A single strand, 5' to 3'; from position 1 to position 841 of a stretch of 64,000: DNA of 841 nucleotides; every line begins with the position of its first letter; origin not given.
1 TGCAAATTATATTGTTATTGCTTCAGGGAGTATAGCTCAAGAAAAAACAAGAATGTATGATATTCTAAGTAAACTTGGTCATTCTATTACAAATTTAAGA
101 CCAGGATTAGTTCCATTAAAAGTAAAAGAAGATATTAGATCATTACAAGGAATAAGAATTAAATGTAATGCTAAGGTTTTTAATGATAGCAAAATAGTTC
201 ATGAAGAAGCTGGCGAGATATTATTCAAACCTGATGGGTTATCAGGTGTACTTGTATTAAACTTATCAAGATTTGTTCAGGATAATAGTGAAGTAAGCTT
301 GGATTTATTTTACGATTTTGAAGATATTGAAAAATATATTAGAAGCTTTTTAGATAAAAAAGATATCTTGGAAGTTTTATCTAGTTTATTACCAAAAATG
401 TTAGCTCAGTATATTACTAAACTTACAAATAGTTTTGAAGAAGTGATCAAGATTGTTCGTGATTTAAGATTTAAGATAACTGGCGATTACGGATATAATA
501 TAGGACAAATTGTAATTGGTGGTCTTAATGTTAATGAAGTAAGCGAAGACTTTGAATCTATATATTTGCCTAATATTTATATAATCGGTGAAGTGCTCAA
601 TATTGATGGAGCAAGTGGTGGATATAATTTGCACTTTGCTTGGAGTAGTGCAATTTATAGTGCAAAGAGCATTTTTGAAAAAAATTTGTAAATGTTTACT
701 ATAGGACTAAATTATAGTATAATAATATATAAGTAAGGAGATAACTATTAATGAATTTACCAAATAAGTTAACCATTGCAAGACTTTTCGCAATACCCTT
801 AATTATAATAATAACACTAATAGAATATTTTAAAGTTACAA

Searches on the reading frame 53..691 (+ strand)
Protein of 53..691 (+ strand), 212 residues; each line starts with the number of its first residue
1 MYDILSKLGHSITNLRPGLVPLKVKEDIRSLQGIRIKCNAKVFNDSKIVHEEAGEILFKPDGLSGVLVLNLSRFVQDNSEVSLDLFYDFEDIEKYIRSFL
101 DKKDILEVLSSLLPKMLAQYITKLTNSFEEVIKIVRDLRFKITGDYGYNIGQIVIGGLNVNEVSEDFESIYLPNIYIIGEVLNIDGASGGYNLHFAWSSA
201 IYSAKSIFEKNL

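Call 61: search_protein_families(library=pfam, proteins=[window:53-691:+], max_evalue=0.001)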
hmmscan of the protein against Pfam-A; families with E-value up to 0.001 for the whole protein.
window:53-691:+ (212 aa): 2 families
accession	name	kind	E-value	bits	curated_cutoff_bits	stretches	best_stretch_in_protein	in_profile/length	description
PF22780.1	HI0933_like_1st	-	5.1e-15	56.1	27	1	16-130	1-128/165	HI0933-like protein barrel and H2TH domain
PF03486.20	HI0933_like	-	3.1e-14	53.5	50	1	2-205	177-243/244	HI0933-like protein Rossmann domain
